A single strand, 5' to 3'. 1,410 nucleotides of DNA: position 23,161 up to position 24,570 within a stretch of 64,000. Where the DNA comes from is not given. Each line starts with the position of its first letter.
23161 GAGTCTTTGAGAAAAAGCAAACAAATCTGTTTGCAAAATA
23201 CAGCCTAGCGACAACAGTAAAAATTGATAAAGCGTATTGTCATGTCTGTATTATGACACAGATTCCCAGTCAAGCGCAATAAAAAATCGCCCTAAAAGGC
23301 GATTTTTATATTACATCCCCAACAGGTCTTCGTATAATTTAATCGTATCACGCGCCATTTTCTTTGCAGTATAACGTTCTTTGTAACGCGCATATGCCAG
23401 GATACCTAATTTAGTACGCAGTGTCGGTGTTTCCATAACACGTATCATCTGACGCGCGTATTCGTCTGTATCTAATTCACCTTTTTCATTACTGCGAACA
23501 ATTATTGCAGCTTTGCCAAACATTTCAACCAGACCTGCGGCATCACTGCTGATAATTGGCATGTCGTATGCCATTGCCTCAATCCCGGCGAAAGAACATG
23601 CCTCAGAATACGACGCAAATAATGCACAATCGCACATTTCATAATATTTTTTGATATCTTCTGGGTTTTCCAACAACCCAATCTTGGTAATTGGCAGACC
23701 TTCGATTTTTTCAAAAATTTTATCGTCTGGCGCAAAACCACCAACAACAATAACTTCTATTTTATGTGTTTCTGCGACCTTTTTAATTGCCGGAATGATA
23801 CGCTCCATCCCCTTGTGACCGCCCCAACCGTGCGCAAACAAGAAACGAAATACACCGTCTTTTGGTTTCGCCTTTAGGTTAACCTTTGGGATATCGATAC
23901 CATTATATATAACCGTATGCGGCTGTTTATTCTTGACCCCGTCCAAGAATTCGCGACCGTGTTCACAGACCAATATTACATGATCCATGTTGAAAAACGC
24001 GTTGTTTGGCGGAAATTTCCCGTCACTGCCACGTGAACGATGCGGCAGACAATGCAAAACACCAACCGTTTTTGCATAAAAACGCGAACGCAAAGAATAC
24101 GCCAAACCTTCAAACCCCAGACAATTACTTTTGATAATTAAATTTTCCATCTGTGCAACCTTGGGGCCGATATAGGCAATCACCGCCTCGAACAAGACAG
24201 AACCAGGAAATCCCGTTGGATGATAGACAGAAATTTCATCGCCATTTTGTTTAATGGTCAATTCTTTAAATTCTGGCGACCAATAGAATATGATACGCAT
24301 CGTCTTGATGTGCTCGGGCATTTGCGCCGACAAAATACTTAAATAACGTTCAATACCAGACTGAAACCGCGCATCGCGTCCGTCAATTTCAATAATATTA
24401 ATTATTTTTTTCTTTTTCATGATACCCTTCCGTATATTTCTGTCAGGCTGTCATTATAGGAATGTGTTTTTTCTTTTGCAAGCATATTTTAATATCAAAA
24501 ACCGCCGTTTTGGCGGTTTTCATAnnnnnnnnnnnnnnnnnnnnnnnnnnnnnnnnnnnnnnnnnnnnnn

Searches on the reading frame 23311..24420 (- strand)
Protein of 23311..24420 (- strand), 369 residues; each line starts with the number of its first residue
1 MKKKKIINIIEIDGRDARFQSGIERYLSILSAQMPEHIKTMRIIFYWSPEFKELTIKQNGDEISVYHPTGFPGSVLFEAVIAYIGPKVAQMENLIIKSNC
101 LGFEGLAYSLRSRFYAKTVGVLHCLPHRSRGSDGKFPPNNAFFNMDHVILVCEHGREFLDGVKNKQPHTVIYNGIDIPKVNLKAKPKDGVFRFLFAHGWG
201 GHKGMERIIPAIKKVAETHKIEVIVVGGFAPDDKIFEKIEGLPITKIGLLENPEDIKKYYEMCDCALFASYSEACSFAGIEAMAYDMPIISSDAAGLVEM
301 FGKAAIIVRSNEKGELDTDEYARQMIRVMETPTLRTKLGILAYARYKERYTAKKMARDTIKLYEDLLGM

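Call 3: search_protein_families(library=pfam, proteins=[window:23311-24420:-], max_evalue=1)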
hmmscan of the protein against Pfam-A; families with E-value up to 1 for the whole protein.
window:23311-24420:- (369 aa): 6 families
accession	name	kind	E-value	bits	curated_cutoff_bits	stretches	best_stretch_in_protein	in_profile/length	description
PF00534.26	Glycos_transf_1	-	8.9e-17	61.6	26.4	1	188-340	13-167/172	Glycosyl transferases group 1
PF13692.12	Glyco_trans_1_4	-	1.4e-15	58.2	27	1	202-330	14-141/142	Glycosyl transferases group 1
PF20706.3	GT4-conflict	-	9.5e-06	25.3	26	1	157-332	163-358/385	Family 4 Glycosyltransferase in conflict systems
PF13524.12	Glyco_trans_1_2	-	0.00055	20.3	25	1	255-358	39-141/144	Glycosyl transferase-like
PF13439.12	Glyco_transf_4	-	0.011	16.2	28.5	1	110-177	93-168/170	Glycosyltransferase Family 4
PF09192.16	Act-Frag_cataly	-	0.27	11.1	24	1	23-55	64-96/282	Actin-fragmin kinase, catalytic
